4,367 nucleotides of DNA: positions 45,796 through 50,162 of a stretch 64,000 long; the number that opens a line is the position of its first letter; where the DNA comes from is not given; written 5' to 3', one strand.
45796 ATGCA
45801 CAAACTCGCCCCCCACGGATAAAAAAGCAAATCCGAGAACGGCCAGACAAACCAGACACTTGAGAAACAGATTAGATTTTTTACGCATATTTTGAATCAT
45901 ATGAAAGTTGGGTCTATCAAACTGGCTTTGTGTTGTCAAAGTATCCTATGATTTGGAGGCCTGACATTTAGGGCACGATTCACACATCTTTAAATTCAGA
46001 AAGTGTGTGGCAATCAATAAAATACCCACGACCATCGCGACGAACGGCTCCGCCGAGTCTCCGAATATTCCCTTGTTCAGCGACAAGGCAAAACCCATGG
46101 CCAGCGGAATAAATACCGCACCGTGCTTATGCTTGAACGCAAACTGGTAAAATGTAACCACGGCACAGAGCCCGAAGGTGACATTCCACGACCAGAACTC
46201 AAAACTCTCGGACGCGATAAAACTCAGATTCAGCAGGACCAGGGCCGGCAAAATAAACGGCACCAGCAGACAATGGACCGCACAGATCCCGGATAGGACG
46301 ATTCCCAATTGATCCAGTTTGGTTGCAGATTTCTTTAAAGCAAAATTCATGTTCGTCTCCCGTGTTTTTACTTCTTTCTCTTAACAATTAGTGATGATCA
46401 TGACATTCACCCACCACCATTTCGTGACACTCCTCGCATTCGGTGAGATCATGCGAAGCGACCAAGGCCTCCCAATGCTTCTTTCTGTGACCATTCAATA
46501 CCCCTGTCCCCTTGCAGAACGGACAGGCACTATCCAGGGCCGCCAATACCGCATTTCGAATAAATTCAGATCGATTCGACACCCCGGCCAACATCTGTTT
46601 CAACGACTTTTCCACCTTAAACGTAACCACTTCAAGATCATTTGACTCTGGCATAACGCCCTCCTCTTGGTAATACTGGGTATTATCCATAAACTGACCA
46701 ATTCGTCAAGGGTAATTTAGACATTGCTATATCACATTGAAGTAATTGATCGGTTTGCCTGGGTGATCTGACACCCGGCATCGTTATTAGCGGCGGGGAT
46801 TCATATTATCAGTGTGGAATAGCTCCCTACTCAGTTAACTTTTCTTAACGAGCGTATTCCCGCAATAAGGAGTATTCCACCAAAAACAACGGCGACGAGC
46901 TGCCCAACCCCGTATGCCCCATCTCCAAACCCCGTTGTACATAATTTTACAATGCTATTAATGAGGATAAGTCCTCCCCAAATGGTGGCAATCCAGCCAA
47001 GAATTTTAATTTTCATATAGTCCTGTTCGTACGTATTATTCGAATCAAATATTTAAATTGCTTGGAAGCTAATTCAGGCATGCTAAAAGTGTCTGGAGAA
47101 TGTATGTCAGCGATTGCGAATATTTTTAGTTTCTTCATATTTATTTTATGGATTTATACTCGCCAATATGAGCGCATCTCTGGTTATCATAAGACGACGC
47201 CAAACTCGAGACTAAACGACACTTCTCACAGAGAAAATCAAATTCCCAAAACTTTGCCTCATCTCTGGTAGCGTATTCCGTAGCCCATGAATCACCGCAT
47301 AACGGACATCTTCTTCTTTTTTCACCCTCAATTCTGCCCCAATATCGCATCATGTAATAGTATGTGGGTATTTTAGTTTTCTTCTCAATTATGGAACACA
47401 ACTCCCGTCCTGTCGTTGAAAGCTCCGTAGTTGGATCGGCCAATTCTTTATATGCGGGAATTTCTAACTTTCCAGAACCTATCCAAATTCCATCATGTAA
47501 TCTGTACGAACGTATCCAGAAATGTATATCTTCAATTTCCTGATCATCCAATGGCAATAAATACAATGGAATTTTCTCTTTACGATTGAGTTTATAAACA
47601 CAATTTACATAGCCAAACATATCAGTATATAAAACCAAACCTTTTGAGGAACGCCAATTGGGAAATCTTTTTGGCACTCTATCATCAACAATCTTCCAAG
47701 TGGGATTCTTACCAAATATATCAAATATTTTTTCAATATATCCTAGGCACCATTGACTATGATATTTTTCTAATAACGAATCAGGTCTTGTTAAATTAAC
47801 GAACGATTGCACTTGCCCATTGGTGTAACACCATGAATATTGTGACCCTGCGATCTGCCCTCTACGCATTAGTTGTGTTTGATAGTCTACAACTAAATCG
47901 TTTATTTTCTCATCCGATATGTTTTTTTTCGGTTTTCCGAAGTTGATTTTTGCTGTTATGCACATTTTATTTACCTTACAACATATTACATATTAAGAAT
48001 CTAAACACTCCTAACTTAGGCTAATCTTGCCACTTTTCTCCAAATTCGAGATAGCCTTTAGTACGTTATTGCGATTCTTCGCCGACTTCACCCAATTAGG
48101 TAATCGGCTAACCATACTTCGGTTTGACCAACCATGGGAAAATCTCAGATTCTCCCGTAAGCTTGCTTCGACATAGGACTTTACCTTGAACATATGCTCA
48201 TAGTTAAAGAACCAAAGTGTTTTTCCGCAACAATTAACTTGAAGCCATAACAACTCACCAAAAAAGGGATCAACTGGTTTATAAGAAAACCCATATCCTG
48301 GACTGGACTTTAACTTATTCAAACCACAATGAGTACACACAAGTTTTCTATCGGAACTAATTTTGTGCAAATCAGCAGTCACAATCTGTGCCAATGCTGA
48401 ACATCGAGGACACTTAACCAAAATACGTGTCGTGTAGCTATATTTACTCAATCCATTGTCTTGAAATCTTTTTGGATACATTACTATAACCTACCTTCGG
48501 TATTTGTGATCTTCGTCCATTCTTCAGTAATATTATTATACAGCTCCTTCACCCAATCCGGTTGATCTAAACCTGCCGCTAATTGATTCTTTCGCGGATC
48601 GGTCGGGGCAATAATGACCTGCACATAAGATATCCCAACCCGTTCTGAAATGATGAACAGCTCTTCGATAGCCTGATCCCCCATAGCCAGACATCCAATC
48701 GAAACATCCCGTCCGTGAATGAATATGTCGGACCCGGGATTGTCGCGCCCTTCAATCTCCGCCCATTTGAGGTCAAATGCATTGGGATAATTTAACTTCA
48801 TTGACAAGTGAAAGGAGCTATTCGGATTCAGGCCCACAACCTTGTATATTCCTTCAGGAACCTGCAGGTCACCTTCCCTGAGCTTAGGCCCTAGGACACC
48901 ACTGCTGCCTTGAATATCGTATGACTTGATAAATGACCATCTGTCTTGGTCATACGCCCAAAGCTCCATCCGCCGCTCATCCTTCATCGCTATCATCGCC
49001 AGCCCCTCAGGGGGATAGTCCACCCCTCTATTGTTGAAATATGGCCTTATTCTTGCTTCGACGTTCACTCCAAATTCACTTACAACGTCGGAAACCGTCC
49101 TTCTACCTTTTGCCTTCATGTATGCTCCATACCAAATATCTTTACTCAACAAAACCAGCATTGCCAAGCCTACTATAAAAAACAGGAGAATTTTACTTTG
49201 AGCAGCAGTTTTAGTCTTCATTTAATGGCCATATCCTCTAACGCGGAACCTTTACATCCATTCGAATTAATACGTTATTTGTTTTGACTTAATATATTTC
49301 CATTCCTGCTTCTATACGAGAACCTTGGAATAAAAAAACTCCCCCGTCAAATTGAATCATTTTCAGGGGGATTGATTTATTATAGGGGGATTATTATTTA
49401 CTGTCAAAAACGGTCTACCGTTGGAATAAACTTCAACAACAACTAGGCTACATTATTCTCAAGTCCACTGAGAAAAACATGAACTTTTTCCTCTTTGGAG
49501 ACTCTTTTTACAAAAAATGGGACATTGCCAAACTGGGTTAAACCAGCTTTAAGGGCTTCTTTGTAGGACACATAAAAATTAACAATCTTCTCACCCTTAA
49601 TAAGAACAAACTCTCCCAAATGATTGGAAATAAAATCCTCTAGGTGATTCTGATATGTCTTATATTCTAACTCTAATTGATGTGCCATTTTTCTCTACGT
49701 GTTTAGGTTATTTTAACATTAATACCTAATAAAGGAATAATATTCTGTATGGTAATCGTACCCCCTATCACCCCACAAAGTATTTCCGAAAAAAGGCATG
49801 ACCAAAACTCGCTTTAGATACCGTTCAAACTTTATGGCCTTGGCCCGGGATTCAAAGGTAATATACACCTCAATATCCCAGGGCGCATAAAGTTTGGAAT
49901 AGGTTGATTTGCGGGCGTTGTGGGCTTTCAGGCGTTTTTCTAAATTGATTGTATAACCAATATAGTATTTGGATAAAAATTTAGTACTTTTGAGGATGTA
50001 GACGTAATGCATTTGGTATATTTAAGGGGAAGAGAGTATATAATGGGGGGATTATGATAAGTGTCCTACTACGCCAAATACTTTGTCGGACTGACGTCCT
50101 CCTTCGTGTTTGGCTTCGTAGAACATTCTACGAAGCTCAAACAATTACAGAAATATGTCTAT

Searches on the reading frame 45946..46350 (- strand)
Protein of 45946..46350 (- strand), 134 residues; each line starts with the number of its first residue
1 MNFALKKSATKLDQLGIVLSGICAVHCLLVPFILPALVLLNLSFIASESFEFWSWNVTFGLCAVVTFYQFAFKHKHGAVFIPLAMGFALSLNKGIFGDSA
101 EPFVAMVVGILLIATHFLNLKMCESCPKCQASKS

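Call 98: search_protein_families(library=pfam, proteins=[window:45946-46350:-], max_evalue=0.001)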
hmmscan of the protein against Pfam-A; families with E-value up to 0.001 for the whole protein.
window:45946-46350:- (134 aa): 1 family
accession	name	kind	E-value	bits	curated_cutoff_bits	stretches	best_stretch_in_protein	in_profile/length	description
PF03203.19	MerC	-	1e-15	58.7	27.6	1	13-121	1-108/108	MerC mercury resistance protein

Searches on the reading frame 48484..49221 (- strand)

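Call 98: search_protein_families(library=pfam, proteins=[window:48484-49221:-], max_evalue=0.001)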
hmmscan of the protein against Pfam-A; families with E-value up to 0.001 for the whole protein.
window:48484-49221:- (245 aa): 1 family
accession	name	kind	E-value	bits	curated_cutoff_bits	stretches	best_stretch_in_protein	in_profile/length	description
PF03734.19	YkuD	-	3.3e-07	31.4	23.4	1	80-189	8-135/146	L,D-transpeptidase catalytic domain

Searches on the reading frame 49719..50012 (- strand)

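Call 98: search_protein_families(library=pfam, proteins=[window:49719-50012:-], max_evalue=0.001)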
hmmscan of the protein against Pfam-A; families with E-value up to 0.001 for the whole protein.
window:49719-50012:- (97 aa): 3 families
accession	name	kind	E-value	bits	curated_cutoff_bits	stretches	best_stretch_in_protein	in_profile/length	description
PF01541.30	GIY-YIG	-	1.9e-13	51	22.6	1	1-68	1-70/78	GIY-YIG catalytic domain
PF10544.15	T5orf172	-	2.3e-05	25.3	20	1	3-70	2-67/101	T5orf172 domain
PF13455.12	MUG113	-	0.00068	20.6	22.3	0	18-70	3-47/73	Meiotically up-regulated gene 113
